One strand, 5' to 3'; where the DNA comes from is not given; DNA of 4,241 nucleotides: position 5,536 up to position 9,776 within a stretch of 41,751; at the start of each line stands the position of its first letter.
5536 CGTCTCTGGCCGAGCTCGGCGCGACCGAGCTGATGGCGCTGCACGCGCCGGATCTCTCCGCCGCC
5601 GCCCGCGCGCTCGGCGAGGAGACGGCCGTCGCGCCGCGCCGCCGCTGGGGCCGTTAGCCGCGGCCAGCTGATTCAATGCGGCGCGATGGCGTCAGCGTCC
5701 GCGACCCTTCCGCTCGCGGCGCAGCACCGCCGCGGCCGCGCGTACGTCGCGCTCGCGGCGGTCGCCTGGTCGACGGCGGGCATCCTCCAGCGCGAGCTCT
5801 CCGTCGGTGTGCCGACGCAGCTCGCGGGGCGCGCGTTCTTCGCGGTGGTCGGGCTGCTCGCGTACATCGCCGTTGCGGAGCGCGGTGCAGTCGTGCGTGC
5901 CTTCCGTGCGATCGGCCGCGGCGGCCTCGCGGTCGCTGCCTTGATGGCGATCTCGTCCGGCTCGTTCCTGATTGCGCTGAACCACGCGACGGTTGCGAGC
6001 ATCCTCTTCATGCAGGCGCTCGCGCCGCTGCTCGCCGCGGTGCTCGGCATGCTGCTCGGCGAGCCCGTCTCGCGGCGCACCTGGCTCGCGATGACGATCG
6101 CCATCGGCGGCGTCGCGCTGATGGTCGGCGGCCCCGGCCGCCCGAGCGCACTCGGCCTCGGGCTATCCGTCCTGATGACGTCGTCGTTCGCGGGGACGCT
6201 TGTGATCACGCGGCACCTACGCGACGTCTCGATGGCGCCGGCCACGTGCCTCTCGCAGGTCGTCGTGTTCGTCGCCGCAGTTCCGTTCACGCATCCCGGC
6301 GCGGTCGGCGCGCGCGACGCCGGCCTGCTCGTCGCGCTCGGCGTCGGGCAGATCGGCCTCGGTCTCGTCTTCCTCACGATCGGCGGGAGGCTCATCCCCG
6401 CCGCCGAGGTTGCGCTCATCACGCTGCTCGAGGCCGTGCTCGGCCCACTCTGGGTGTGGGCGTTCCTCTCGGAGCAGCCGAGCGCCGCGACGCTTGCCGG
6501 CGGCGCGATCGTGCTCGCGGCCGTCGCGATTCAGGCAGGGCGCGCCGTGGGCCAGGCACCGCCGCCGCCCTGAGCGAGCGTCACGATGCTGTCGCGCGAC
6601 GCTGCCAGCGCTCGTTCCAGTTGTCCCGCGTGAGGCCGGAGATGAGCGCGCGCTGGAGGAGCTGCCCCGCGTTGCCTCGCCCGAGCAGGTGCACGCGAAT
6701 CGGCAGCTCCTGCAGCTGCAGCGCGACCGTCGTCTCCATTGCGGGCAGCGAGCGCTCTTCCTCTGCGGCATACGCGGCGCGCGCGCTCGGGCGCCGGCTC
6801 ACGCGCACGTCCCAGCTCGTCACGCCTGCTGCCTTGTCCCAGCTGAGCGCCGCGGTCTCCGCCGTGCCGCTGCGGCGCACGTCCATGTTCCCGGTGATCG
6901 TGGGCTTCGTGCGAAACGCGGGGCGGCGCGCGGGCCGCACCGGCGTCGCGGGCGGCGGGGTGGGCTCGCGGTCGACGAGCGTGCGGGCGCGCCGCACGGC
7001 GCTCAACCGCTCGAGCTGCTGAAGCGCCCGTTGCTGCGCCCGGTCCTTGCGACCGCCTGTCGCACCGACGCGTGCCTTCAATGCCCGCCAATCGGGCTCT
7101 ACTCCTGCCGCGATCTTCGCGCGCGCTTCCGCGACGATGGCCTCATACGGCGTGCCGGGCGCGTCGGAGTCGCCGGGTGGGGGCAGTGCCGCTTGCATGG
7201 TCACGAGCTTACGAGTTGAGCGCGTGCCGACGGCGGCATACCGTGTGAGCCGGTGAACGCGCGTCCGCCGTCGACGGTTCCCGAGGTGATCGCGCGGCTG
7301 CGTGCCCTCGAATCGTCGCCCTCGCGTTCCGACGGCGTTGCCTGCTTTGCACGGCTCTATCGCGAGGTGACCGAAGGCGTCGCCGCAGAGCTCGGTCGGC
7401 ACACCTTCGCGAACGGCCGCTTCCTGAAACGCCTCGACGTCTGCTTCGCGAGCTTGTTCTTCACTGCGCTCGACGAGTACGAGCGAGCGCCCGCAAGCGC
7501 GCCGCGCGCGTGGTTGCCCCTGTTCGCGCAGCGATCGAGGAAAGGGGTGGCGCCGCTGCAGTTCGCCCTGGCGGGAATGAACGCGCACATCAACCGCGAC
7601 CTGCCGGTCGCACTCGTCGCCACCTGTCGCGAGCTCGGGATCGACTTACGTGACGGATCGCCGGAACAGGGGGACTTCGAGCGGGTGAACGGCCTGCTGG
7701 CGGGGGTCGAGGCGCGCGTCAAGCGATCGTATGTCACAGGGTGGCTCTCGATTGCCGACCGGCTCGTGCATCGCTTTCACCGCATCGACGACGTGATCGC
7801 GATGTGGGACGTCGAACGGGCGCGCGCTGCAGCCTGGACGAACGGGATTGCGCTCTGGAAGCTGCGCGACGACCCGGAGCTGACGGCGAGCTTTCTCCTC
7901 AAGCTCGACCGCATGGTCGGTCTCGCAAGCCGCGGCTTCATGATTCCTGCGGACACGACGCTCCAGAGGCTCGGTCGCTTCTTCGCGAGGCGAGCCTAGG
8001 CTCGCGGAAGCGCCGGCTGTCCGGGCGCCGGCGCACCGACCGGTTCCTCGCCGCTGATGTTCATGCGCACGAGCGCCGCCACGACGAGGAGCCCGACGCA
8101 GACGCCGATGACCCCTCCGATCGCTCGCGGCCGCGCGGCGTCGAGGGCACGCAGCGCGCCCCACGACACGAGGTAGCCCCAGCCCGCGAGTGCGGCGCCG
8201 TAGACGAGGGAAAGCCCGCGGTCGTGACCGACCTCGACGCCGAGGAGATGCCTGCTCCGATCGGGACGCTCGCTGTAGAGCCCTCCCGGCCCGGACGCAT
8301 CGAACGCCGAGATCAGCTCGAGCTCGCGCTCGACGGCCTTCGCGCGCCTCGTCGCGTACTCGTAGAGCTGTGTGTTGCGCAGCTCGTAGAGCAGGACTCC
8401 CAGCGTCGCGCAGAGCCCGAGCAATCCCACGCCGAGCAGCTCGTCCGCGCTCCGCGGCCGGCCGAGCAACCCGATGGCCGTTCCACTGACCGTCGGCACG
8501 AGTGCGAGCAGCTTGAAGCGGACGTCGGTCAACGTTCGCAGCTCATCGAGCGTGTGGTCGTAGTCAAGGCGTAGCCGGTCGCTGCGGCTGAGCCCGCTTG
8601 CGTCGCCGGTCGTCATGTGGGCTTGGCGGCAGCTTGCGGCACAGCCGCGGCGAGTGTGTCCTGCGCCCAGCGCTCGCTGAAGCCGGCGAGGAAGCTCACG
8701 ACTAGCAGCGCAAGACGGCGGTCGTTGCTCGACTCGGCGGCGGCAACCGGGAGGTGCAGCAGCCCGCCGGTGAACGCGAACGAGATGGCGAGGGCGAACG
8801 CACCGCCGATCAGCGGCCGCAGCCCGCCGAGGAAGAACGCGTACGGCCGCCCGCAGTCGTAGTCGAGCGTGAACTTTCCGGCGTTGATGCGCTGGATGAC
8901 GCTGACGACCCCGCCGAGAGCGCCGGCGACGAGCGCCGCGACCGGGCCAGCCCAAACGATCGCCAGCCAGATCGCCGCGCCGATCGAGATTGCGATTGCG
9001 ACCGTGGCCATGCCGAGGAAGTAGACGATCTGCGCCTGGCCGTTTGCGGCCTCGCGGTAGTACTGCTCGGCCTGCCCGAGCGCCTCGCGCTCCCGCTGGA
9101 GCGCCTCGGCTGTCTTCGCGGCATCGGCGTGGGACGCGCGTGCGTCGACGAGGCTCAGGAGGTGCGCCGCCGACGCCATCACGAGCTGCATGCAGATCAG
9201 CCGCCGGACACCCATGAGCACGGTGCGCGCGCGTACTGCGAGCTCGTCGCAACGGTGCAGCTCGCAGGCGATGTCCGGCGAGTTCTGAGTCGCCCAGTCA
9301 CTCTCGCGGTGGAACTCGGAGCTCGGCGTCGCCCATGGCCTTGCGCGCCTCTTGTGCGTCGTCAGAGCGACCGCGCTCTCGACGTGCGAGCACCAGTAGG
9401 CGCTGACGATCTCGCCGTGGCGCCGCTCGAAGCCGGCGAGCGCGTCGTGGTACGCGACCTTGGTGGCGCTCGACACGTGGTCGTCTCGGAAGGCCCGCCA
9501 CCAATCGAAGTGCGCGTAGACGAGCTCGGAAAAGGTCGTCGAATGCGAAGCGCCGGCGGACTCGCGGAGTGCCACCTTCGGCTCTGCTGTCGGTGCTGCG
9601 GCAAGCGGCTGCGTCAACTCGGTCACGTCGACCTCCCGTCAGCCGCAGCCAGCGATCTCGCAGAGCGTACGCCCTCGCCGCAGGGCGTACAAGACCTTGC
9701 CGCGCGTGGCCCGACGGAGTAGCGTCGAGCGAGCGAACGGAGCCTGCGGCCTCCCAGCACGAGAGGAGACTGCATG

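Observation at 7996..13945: Candidate undescribed envelope-attacking module: DUF3376-type patatin + signal-less PG amidase, bracketed by two paralogous unknown membrane proteins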

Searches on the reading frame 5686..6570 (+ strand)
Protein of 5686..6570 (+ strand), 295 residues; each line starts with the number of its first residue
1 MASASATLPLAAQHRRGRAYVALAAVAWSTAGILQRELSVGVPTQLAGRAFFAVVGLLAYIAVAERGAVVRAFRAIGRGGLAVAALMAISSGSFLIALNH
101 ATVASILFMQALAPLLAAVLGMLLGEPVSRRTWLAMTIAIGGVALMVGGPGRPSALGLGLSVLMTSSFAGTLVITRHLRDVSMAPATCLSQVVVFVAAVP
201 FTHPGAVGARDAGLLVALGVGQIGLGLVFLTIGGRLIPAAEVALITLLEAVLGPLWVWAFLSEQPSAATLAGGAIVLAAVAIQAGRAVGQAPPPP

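Call 38: search_protein_families(library=pfam, proteins=[window:5686-6570:+], max_evalue=0.001)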
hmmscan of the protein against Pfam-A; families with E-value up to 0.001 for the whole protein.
window:5686-6570:+ (295 aa): 1 family
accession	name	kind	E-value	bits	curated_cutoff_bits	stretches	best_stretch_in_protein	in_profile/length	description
PF00892.27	EamA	-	4.4e-17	63.1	28.2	2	18-147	4-134/135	EamA-like transporter family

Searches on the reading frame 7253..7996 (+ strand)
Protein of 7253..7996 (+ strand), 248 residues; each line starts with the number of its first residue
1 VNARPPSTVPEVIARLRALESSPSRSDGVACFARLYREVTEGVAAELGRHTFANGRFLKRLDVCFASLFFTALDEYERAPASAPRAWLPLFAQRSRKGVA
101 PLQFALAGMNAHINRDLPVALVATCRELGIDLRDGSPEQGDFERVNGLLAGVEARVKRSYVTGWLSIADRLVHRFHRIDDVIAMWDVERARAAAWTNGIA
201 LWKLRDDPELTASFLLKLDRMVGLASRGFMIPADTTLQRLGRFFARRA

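Call 3: search_protein_families(library=pfam, proteins=[window:7253-7996:+], max_evalue=0.01)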
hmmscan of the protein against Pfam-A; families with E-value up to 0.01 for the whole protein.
window:7253-7996:+ (248 aa): 1 family
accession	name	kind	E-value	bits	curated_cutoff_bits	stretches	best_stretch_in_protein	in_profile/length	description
PF19458.4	DUF5995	-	1.6e-60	204.6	27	1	9-229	1-222/225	Family of unknown function (DUF5995)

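Call 11: search_protein_families(library=padloc, proteins=[window:7253-7996:+], max_evalue=0.01)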
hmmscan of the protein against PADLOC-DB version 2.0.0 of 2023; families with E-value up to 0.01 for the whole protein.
window:7253-7996:+ (248 aa): 0 families

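Call 12: search_protein_families(library=ncbifam, proteins=[window:7253-7996:+], max_evalue=0.01)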
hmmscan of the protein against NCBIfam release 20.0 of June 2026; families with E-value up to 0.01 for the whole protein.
window:7253-7996:+ (248 aa): 0 families

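Call 52: search_solved_structures(query=window:7253-7996:+, max_evalue=1)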
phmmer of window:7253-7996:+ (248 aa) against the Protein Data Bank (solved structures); distinct sequences matched with E-value up to 1: 0.

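Call 65: find_homologous_proteins(query=window:7253-7996:+)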
Query window:7253-7996:+ (248 aa): 3100 proteins with E <= 0.001 among 4968 candidates; the best 120 are listed.
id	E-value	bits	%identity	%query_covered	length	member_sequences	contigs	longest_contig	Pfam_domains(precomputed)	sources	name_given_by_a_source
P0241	4.1e-158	542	98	100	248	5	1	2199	PF19458.5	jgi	jgi:hypothetical protein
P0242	3.3e-142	490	89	99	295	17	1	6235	PF19458.5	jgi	jgi:hypothetical protein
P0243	1.7e-139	481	87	99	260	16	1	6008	PF19458.5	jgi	jgi:hypothetical protein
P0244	8.8e-138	476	87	99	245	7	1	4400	PF19458.5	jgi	jgi:hypothetical protein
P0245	1.7e-134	465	84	99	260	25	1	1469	PF19458.5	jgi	jgi:hypothetical protein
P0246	1.9e-133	462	85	99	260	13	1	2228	PF19458.5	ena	-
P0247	3.3e-133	461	85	100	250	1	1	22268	PF19458.5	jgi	jgi:Family of unknown function (DUF5995)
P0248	2.4e-131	455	82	99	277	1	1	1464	PF19458.5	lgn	-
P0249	1.2e-125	436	79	96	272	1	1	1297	PF19458.5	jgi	jgi:hypothetical protein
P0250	4.3e-124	431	77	99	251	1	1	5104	PF19458.5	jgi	jgi:hypothetical protein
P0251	5.7e-123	427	77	98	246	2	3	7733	PF19458.5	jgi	jgi:hypothetical protein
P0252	4.9e-120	418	79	97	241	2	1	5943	PF19458.5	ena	-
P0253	8.6e-119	414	75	97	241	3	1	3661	PF19458.5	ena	-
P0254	3.3e-118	412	74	96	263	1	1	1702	PF19458.5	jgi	jgi:hypothetical protein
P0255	2.4e-117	409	74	99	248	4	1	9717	PF19458.5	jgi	jgi:hypothetical protein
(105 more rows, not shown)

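Call 75: predict_structure(alignment_id=A3)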
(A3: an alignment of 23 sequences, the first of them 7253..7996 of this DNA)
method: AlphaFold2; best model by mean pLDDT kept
length: 248 residues; sequences in the alignment: 23
mean_pLDDT: 80.5   pTM: 0.80
mean pLDDT of the five models: 80.5, 80.1, 78.0, 77.8, 76.8
residues with pLDDT >= 90: 90; 70-90: 95; 50-70: 57; < 50: 6
segments of 3 or more residues with pLDDT < 50: none
pLDDT, mean of each block of 10 residues (from residue 1): 79 93 77 90 86 89 94 90 78 68 80 90 95 92 88 79 61 59 75 92 92 87 66 53 54
secondary structure, 60 per line:
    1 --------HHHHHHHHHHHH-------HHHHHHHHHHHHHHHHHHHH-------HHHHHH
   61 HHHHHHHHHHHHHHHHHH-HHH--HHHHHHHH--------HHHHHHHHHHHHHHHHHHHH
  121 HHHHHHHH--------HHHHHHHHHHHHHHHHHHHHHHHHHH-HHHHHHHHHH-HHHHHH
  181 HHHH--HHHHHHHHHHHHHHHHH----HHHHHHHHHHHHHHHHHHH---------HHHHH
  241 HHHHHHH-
elements in order: H9-20 H28-47 H55-78 H85-92 H101-128 H137-162 H164-173 H175-184 H187-203 H208-226 H236-247

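Call 79: fold_search(model_id=the predicted structure, library=pdb)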
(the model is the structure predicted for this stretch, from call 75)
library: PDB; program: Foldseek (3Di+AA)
matches with E <= 10: 422; with E <= 0.001: 0
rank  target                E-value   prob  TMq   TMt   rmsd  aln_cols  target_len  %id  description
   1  7d06_A                1.3e-01  0.30  0.20  0.19  20.0       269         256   14  Cryo EM structure of the nucleotide free Acinetobacter MlaFEDB complex (released 2020-12-16)
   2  4xxn                  1.9e-01  0.12  0.15  0.15  23.2       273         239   13  Structure of PE-PPE domains of ESX-1 secreted protein EspB, I222 (released 2015-02-18)
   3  6z5u_A                2.9e-01  0.30  0.23  0.22  16.8       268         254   16  Cryo-EM structure of the A. baumannii MlaBDEF complex bound to APPNHP (released 2021-05-05)
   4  4tql_A                3.3e-01  0.15  0.16  0.18  30.6       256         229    8  Computationally designed three helix bundle (released 2014-10-15)
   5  8jlz_R                3.7e-01  0.21  0.23  0.22  18.0       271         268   14  ST1936-5HT6R complex (released 2023-06-28)
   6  8fed_J                3.8e-01  0.21  0.21  0.20  17.9       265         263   14  Structure of Mce1-LucB complex from Mycobacterium smegmatis (Map1) (released 2023-02-22)
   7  6xbd_H                4.0e-01  0.18  0.21  0.21  21.5       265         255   12  Cryo-EM structure of MlaFEDB in nanodiscs with phospholipid substrates (released 2020-07-01)
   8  6xbd_G                4.6e-01  0.21  0.22  0.22  21.4       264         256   13  Cryo-EM structure of MlaFEDB in nanodiscs with phospholipid substrates (released 2020-07-01)
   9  7cge_A                4.8e-01  0.20  0.21  0.20  19.3       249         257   12  The overall structure of nucleotide free MlaFEDB complex (released 2020-09-09)
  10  6zy3_E                4.8e-01  0.16  0.20  0.20  18.9       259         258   13  Cryo-EM structure of MlaFEDB in complex with phospholipid (released 2020-11-25)
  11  8x9u_R                5.7e-01  0.08  0.16  0.16  19.8       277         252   10  Identification, structure and agonist design of an androgen membrane receptor (released 2025-02-12)
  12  9rn6_A                7.1e-01  0.11  0.16  0.18  25.9       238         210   14  Crystal structure of a protein mimic of SARS-CoV-2 spike's HR1 domain in complex with two nanobodies bound to differen (released 2026-01-21)
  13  3zou_A                7.4e-01  0.07  0.13  0.13  16.1       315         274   14  Native structure of Farnesyl Pyrophosphate Synthase from Pseudomonas aeruginosa PA01, with bound fragment SPB02696, an (released 2014-03-12)
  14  8fef_I                7.7e-01  0.11  0.19  0.18  20.8       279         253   11  Structure of Mce1 transporter from Mycobacterium smegmatis (Map0) (released 2023-02-22)
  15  5sv0_J                8.1e-01  0.12  0.18  0.21  24.4       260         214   11  Structure of the ExbB/ExbD complex from E. coli at pH 7.0 (released 2016-09-28)
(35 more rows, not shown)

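Call 80: search_protein_families(library=phrogs, proteins=[window:7253-7996:+], max_evalue=0.1)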
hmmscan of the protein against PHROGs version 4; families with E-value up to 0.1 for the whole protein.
window:7253-7996:+ (248 aa): 1 family
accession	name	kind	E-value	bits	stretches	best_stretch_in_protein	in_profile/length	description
phrog_19039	-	unknown function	0.034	15.8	1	168-207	26-69/95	-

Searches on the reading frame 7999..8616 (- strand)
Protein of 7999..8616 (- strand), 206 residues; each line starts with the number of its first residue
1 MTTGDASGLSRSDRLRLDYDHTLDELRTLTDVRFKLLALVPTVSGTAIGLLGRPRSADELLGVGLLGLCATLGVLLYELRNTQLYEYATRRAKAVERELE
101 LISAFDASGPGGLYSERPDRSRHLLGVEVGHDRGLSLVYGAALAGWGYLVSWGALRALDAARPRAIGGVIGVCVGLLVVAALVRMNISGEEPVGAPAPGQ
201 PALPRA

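Call 3: search_protein_families(library=pfam, proteins=[window:7999-8616:-], max_evalue=0.01)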
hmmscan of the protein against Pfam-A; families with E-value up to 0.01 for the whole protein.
window:7999-8616:- (206 aa): 0 families

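Call 11: search_protein_families(library=padloc, proteins=[window:7999-8616:-], max_evalue=0.01)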
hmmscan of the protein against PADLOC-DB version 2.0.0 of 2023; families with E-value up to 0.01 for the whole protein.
window:7999-8616:- (206 aa): 0 families

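Call 12: search_protein_families(library=ncbifam, proteins=[window:7999-8616:-], max_evalue=0.01)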
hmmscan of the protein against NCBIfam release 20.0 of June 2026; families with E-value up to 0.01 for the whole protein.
window:7999-8616:- (206 aa): 0 families

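Call 78: search_protein_families(library=pfam, proteins=[window:7999-8616:-], max_evalue=1)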
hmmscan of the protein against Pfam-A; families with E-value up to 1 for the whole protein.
window:7999-8616:- (206 aa): 0 families

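Call 80: search_protein_families(library=phrogs, proteins=[window:7999-8616:-], max_evalue=0.1)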
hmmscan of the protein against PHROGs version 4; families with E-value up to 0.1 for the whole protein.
window:7999-8616:- (206 aa): 0 families

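Call 103: search_solved_structures(query=A5, max_evalue=5)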
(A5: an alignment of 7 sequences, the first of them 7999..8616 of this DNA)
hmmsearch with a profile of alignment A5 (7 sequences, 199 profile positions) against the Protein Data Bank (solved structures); distinct sequences matched with E-value up to 5: 0.

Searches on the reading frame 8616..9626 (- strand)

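Call 3: search_protein_families(library=pfam, proteins=[window:8616-9626:-], max_evalue=0.01)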
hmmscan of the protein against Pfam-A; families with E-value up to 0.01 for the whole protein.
window:8616-9626:- (337 aa): 0 families

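Call 11: search_protein_families(library=padloc, proteins=[window:8616-9626:-], max_evalue=0.01)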
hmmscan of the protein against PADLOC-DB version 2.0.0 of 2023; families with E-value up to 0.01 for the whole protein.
window:8616-9626:- (337 aa): 0 families

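Call 12: search_protein_families(library=ncbifam, proteins=[window:8616-9626:-], max_evalue=0.01)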
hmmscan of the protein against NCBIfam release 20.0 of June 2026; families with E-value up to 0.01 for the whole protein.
window:8616-9626:- (337 aa): 0 families

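Call 78: search_protein_families(library=pfam, proteins=[window:8616-9626:-], max_evalue=1)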
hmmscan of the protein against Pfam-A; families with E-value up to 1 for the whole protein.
window:8616-9626:- (337 aa): 1 family
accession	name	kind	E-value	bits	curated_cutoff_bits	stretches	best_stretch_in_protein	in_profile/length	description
PF20990.2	DUF2207_C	-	0.053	13.7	33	1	171-253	109-193/247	Predicted membrane protein (DUF2207) C-terminal domain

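Call 80: search_protein_families(library=phrogs, proteins=[window:8616-9626:-], max_evalue=0.1)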
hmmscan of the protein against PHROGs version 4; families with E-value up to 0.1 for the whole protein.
window:8616-9626:- (337 aa): 1 family
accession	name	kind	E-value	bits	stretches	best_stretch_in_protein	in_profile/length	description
phrog_594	-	unknown function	0.045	15.2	1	174-241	15-81/85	-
